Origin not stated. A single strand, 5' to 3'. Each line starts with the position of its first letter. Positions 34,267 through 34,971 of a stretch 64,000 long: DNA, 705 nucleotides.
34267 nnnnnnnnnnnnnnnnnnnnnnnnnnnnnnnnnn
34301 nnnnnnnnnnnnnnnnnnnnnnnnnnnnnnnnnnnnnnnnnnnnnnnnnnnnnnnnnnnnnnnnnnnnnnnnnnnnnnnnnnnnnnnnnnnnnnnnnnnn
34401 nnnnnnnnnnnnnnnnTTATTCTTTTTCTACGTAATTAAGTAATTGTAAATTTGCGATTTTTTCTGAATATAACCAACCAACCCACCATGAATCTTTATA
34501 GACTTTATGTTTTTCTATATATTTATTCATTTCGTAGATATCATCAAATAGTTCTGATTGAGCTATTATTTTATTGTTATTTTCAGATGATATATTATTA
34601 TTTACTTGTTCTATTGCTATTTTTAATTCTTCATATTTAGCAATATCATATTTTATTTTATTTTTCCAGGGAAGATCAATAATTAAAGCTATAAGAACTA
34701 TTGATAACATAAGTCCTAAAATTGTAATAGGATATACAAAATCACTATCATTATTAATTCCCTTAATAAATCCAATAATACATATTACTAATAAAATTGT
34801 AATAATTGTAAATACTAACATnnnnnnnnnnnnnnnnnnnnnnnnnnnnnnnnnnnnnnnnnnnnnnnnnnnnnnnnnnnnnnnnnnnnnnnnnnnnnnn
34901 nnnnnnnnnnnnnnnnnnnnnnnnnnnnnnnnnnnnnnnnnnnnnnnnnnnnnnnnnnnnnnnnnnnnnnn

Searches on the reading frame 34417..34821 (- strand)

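Call 3: search_protein_families(library=pfam, proteins=[window:34417-34821:-], max_evalue=0.01)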
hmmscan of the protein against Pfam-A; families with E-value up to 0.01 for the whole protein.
window:34417-34821:- (134 aa): 1 family
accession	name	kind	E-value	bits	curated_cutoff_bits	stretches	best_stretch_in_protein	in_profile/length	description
PF19845.4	DUF6320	-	0.0093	16.3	29.9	0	3-60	72-130/186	Family of unknown function (DUF6320)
